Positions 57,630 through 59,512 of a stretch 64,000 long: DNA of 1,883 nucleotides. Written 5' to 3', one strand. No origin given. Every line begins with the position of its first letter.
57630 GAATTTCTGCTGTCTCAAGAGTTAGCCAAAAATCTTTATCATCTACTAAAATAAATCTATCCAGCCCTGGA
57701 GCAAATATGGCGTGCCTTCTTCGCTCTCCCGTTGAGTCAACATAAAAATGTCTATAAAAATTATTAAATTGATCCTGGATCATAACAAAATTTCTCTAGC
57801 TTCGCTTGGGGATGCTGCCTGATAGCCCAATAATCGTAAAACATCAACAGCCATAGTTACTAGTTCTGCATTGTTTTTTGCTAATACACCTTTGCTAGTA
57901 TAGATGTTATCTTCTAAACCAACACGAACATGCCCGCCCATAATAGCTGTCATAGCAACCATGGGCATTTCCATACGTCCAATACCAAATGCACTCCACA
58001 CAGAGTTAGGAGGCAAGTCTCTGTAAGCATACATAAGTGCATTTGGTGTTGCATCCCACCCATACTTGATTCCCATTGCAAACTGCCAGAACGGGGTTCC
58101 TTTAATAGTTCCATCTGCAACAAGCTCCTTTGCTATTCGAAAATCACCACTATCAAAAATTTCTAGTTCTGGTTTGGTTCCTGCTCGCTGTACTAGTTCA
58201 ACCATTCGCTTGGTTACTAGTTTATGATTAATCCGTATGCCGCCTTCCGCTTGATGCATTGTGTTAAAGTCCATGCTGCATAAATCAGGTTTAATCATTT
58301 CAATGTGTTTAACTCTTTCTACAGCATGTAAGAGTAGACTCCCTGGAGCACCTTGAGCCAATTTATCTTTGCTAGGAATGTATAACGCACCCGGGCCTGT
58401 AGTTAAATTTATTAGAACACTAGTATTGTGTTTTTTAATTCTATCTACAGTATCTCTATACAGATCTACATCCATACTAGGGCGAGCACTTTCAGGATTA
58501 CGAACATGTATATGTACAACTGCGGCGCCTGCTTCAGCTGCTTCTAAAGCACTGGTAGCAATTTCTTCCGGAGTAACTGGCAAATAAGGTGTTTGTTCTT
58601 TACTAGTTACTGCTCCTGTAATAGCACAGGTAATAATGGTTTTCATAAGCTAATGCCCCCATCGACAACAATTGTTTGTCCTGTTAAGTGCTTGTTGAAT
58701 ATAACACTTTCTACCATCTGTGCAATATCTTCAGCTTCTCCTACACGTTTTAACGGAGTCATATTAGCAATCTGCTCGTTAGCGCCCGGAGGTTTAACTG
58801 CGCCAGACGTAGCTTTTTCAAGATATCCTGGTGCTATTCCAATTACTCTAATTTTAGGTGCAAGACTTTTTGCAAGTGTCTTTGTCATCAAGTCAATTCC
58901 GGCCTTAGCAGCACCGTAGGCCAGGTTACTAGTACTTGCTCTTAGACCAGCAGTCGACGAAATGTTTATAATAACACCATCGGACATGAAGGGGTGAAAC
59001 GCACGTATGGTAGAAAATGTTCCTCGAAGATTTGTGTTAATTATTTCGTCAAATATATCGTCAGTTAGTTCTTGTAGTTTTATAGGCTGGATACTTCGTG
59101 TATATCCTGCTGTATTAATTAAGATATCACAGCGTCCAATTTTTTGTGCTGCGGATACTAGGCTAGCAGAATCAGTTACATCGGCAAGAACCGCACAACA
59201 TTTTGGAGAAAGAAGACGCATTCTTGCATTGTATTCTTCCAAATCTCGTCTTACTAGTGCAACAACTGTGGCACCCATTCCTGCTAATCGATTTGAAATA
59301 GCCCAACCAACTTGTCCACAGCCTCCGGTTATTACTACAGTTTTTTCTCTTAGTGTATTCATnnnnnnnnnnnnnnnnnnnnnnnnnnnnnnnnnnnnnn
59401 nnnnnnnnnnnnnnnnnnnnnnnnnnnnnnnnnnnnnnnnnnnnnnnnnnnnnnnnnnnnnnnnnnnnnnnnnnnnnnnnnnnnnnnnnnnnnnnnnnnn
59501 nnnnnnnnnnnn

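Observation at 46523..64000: ~17.5-kb phage-borne enzyme island of unknown pathway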

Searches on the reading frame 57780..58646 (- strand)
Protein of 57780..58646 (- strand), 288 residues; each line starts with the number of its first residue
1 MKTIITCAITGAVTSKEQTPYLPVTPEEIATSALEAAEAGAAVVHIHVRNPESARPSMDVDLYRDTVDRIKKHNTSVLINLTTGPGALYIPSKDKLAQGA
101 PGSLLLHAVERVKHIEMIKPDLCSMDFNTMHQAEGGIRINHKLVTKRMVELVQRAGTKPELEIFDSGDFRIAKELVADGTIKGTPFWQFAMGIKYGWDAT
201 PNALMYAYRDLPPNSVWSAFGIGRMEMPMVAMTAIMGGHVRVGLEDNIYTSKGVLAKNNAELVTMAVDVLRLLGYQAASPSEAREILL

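Call 5: search_protein_families(library=pfam, max_evalue=0.01, proteins=[window:57780-58646:-])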
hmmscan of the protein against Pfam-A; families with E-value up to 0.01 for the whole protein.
window:57780-58646:- (288 aa): 1 family
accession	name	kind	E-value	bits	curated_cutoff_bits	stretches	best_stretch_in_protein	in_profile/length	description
PF05853.18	BKACE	-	1.1e-93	314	24.8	1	2-287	1-272/274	beta-keto acid cleavage enzyme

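Call 12: search_protein_families(library=phrogs, max_evalue=0.001, proteins=[window:57780-58646:-])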
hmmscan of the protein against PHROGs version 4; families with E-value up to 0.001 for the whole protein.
window:57780-58646:- (288 aa): 0 families

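Call 14: find_encoding_contigs(protein=window:57780-58646:-, flank=10000, max_places=6)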
Protein window:57780-58646:- (288 aa): 24 contigs read that carry it; 6 places shown.
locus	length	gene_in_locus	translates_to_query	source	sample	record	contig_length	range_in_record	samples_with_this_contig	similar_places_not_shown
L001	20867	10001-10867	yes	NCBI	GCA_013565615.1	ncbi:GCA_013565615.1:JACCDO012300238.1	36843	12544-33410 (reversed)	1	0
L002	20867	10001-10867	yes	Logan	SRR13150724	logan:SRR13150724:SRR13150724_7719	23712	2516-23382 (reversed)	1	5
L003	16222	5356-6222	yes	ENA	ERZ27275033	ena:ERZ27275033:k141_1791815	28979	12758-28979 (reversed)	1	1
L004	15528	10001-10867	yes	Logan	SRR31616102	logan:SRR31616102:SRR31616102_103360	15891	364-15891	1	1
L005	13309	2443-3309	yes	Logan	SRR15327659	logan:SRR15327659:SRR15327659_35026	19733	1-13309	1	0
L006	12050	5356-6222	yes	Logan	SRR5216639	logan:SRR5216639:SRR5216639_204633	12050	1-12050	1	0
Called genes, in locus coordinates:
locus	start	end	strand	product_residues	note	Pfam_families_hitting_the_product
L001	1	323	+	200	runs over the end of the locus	-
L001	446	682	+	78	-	PF01192:RNA_pol_Rpb6 (weak)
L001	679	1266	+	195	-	PF13759:2OG-FeII_Oxy_5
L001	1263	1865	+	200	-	-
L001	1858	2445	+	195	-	-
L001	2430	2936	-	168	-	-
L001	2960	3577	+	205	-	-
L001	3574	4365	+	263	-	PF00487:FA_desaturase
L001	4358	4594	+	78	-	PF00550:PP-binding, PF14573:PP-binding_2 (weak)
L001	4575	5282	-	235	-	PF05118:Asp_Arg_Hydrox (weak)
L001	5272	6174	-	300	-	PF04055:Radical_SAM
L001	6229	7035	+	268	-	PF00355:Rieske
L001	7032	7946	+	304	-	-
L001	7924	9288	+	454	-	PF00501:AMP-binding, PF13193:AMP-binding_C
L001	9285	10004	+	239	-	PF00106:adh_short, PF04321:RmlD_sub_bind (weak), PF08659:KR, PF01370:Epimerase (weak), PF16363:GDP_Man_Dehyd (faint), PF13561:adh_short_C2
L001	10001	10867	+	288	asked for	PF05853:BKACE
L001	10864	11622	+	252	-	-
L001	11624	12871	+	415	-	-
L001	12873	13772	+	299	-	-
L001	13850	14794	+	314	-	PF03480:DctP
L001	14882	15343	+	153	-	PF00583:Acetyltransf_1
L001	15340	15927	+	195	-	-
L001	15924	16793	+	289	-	-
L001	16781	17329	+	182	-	-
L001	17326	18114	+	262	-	PF00487:FA_desaturase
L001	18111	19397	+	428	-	PF01071:GARS_A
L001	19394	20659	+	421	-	-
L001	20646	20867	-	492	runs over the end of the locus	PF02310:B12-binding (faint), PF04055:Radical_SAM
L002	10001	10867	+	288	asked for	PF05853:BKACE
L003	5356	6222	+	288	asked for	PF05853:BKACE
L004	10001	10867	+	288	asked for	PF05853:BKACE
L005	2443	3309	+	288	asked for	PF05853:BKACE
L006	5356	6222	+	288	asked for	PF05853:BKACE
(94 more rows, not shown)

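Call 16: search_protein_families(library=ncbifam, max_evalue=0.01, proteins=[window:57780-58646:-, L001:4575-5282:-, L001:4358-4594:+])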
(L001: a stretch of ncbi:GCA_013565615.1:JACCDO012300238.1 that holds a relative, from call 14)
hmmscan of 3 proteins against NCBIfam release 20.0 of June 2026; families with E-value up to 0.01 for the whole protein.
window:57780-58646:- (288 aa): 5 families
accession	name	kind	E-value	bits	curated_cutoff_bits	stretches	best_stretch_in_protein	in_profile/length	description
NF052387.1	Lys_ferment_KCE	equivalog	3.9e-72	242.9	382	1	2-287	1-265/267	3-keto-5-aminohexanoate cleavage enzyme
NF053538.1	DixhxACActTsKce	equivalog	2.1e-61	207.6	430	1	2-287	6-300/310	3,5-dioxohexanoate:acetyl-CoA acetone transferase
NF053568.1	3OXCoAcCUPNH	equivalog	2.3e-50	171.4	350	1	3-287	4-270/274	3-oxoadipate:acetyl-CoA acetyltransferase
NF052389.1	Lys_KAL_CLE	exception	6.4e-48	163.6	725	1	3-287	171-434/440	bifunctional 3-aminobutyryl-CoA ammonia lyase/3-keto-5-aminohexanoate cleavage enzyme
TIGR00423.1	TIGR00423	subfamily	0.005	16.1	260.25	1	14-95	27-103/310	CofH family radical SAM protein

L001:4575-5282:- (235 aa): 0 families

L001:4358-4594:+ (78 aa): 16 families
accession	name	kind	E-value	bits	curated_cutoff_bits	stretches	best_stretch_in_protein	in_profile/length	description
NF002149.0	PRK00982.1-3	equivalog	4.6e-27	93.8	106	1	1-76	1-76/78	acyl carrier protein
TIGR00517.1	acyl_carrier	equivalog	3.2e-24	84.6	70.45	1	1-76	1-76/77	acyl carrier protein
NF002148.0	PRK00982.1-2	subfamily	5.1e-24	83.9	71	1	2-76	3-77/79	acyl carrier protein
NF002151.0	PRK00982.1-5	equivalog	2.8e-19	69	92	1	1-76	1-76/78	acyl carrier protein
NF002150.0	PRK00982.1-4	subfamily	1.1e-18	67.2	66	1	6-76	8-78/80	acyl carrier protein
NF002147.0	PRK00982.1-1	equivalog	1.1e-11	44.4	84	1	2-75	6-79/83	acyl carrier protein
NF006031.0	PRK08172.1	equivalog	7.7e-11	42.5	76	1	3-75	4-76/82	acyl carrier protein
NF040636.1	AcpM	exception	3e-10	40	146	1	4-74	6-76/93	meromycolate extension acyl carrier protein AcpM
NF009104.0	PRK12449.1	equivalog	2.2e-09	37.1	70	1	3-76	5-78/80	acyl carrier protein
NF058660.1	cispen_ACP_AmcB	equivalog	2.4e-08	34.1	80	1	3-76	1-78/80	cispentacin biosynthesis acyl carrier protein AmcB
NF003757.0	PRK05350.1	equivalog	4.2e-07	30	65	1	3-74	6-77/83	acyl carrier protein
NF005079.0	PRK06508.1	equivalog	2.4e-05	24.7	83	1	7-56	7-56/93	acyl carrier protein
NF052616.1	ACP_for_OlsHI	equivalog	7.6e-05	23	130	1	1-76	1-80/83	ornithine lipid biosynthesis acyl carrier protein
NF005480.0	PRK07081.1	equivalog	0.00023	21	72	1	7-60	4-58/83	acyl carrier protein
NF004533.0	PRK05883.1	equivalog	0.00069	19.4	72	1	3-68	23-85/100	acyl carrier protein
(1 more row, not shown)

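Call 18: search_dna_similar(query=window:57780-58646:-, collection=phages, mode=protein, max_rows=15)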
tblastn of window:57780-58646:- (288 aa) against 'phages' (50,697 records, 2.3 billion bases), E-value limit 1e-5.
No match.

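Call 21: find_related_loci(query=window:57780-58646:-, collection=viral_contigs, flank=10000)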
Query window:57780-58646:- (288 aa) in viral_contigs; peptide patterns used: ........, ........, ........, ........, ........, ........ (x = any residue, [..] = any of these).
15 stretches matched a pattern; 13 encode a relative of the query (tblastn E <= 1e-3); 12 distinct loci.
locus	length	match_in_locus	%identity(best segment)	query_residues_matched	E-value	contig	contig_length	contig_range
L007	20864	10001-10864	84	1-288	3e-164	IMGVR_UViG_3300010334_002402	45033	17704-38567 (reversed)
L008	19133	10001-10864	84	1-288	3e-164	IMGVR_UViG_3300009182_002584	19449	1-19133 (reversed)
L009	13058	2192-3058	74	1-288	1e-141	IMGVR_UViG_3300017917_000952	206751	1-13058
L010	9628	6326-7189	67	1-287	6e-133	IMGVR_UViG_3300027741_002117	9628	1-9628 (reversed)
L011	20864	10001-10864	84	1-288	3e-164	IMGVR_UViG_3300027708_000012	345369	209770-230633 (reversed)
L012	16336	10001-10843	54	1-287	7e-103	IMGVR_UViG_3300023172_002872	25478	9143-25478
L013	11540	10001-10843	54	1-287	7e-103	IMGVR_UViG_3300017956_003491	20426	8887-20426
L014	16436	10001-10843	53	1-287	3e-102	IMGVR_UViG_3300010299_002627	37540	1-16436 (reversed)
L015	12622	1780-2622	53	1-287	4e-102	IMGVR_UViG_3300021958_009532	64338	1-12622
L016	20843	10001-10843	52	1-287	1e-100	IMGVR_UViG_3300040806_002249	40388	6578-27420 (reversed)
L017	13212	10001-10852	56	1-287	2e-99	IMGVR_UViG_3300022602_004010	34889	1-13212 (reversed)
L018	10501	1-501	68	123-288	7e-76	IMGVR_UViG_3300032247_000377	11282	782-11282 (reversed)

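Call 57: search_solved_structures(query=window:57780-58646:-, max_evalue=1e-10, show_alignments=1)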
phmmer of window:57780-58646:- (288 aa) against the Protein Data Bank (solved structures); distinct sequences matched with E-value up to 1e-10: 13.
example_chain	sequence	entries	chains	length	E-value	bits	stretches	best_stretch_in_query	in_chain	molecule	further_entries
9zsc_A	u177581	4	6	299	3.5e-74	252.8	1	2-287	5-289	3-keto-5-aminohexanoate cleavage protein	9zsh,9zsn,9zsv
3c6c_A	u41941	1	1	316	3.3e-73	249.6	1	2-287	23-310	3-keto-5-aminohexanoate cleavage enzyme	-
3lot_A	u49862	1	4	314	6.2e-47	163.4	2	3-95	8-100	uncharacterized protein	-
2y7d_A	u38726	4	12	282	5.3e-44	153.8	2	118-287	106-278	3-KETO-5-AMINOHEXANOATE CLEAVAGE ENZYME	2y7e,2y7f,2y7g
8rio_A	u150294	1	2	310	3e-42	148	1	2-287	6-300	3-keto-5-aminohexanoate cleavage protein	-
8rip_A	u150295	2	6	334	3.9e-42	147.7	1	2-287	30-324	3-keto-5-aminohexanoate cleavage protein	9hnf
3e02_A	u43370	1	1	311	9.2e-42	146.5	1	2-287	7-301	uncharacterized protein DUF849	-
3e49_A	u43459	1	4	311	1e-38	136.4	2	2-91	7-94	uncharacterized protein DUF849 with a TIM barrel fold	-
3no5_A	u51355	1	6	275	5.2e-32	114.5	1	148-287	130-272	Uncharacterized protein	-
3fa5_A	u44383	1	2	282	5.3e-31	111.2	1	4-287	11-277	protein of unknown function (DUF849)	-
3chv_A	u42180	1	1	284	7.9e-28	100.7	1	119-287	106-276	Prokaryotic domain of unknown function (DUF849) with a TIM barrel fold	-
5zmu_A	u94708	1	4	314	9.5e-17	64.4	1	16-287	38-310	Cis-epoxysuccinate hydrolase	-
5zmy_A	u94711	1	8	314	1.9e-16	63.4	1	16-287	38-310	Cis-epoxysuccinate hydrolase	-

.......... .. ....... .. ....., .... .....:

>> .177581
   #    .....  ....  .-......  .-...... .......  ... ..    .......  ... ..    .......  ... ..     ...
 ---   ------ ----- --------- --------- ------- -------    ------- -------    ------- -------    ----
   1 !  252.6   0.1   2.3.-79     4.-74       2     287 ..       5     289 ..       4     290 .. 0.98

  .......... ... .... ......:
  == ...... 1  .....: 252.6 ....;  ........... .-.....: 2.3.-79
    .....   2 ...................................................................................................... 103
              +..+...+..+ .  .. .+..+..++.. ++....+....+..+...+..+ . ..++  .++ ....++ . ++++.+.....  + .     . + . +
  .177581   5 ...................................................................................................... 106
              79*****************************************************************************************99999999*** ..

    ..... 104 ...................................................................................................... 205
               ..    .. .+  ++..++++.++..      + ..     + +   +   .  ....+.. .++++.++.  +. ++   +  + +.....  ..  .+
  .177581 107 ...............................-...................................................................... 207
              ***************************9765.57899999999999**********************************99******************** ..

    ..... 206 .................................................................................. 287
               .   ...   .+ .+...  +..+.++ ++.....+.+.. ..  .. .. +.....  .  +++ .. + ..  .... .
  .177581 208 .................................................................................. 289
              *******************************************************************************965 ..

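Call 69: search_protein_families(library=pfam, max_evalue=0.01, proteins=[L001:4575-5282:-, L001:2960-3577:+])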
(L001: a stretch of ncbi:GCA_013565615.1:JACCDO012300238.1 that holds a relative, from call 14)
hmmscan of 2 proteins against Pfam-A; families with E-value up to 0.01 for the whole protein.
L001:4575-5282:- (235 aa): 1 family
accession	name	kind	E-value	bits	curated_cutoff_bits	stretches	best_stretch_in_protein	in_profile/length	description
PF05118.21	Asp_Arg_Hydrox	-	2.8e-06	27.7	22.6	1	121-222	57-153/157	Aspartyl/Asparaginyl beta-hydroxylase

L001:2960-3577:+ (205 aa): 0 families

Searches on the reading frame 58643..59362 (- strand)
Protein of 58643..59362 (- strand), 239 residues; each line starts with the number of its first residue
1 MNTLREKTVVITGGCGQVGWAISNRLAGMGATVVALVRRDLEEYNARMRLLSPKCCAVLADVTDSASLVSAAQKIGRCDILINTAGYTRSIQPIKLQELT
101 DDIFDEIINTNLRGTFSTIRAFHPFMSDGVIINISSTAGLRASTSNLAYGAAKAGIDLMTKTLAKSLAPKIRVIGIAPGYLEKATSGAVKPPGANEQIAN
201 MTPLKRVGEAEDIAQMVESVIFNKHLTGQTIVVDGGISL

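Call 5: search_protein_families(library=pfam, max_evalue=0.01, proteins=[window:58643-59362:-])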
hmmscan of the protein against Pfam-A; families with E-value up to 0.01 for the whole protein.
window:58643-59362:- (239 aa): 12 families
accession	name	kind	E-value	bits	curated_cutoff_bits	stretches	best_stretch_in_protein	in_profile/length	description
PF13561.12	adh_short_C2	-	5.4e-40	137.9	27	1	18-237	8-235/236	Enoyl-(Acyl carrier protein) reductase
PF00106.31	adh_short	-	6.4e-38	130.6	26.6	1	7-184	1-185/195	short chain dehydrogenase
PF08659.16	KR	-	2.4e-10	41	22.6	1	8-163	2-163/180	KR domain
PF01370.27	Epimerase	-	1.8e-07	31.2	20.9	1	9-123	1-103/240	NAD dependent epimerase/dehydratase family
PF04321.23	RmlD_sub_bind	-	6.2e-06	25.9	27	1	8-89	2-63/287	RmlD substrate binding domain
PF16363.11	GDP_Man_Dehyd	-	1.9e-05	24.7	27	1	11-85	2-83/332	GDP-mannose 4,6 dehydratase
PF02719.21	Polysacc_synt_2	-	8.4e-05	22.3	20.2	1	9-167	1-156/293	Polysaccharide biosynthesis protein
PF23441.1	SDR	-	0.00015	21.7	27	1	54-238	66-256/258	SDR-like rossmann domain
PF05368.20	NmrA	-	0.00032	20.8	27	1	6-74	2-69/298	NmrA-like family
PF13460.12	NAD_binding_10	-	0.0014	19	27.2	1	13-105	1-83/184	NAD(P)H-binding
PF01073.25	3Beta_HSD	-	0.0036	16.8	22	1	10-121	1-102/280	3-beta hydroxysteroid dehydrogenase/isomerase family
PF02826.25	2-Hacid_dh_C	-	0.005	16.7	25.1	1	3-44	33-73/178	D-isomer specific 2-hydroxyacid dehydrogenase, NAD binding domain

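Call 16: search_protein_families(library=ncbifam, max_evalue=0.01, proteins=[window:58643-59362:-])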
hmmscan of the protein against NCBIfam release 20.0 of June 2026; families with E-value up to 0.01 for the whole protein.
window:58643-59362:- (239 aa): 235 families (the best 25 are shown)
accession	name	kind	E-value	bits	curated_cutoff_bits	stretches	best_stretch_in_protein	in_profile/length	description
NF005559.1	PRK07231.1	subfamily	2.9e-45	154.7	215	1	4-238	2-248/249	glucose 1-dehydrogenase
NF004198.0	PRK05653.1-3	equivalog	1.2e-41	142.8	296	1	2-238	3-247/248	3-oxoacyl-ACP reductase FabG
NF005067.0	PRK06484.1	equivalog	1.6e-39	135.9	713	1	6-237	273-511/524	short chain dehydrogenase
NF009466.0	PRK12826.1-2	subfamily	1.6e-38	132.6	222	1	6-237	3-244/248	3-oxoacyl-ACP reductase FabG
TIGR01830.1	3oxo_ACP_reduc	equivalog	3.6e-38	131.6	297.75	1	9-237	1-238/239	3-oxoacyl-[acyl-carrier-protein] reductase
NF006072.0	PRK08217.1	subfamily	7.5e-38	130.8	298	1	4-239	3-253/253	3-ketoacyl-(acyl-carrier-protein) reductase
NF006598.0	PRK09135.1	equivalog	7.8e-37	127.2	288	1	3-239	3-247/249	pteridine reductase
NF006693.0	PRK09242.1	equivalog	8.7e-37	126.6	328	1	3-238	7-254/258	SDR family oxidoreductase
NF005893.0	PRK07856.1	equivalog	2.7e-36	125.1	255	1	4-236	7-240/255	SDR family oxidoreductase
NF004746.0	PRK06077.1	equivalog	7e-35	120.6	320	1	1-239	1-247/252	3-ketoacyl-(acyl-carrier-protein) reductase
NF006132.0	PRK08277.1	subfamily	2.9e-34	118.7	281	1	3-238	7-275/280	D-mannonate oxidoreductase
NF006070.0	PRK08213.1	subfamily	6.9e-34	117.5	279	1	4-238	10-257/259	gluconate 5-dehydrogenase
TIGR01829.1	AcAcCoA_reduct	subfamily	8.8e-34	117.2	302.1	1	9-237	3-240/242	acetoacetyl-CoA reductase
NF004197.0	PRK05653.1-1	equivalog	2.4e-33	115.8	332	1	3-238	4-247/249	3-oxoacyl-ACP reductase FabG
NF005873.0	PRK07814.1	equivalog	4.4e-33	114.8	346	1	4-238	8-252/263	SDR family oxidoreductase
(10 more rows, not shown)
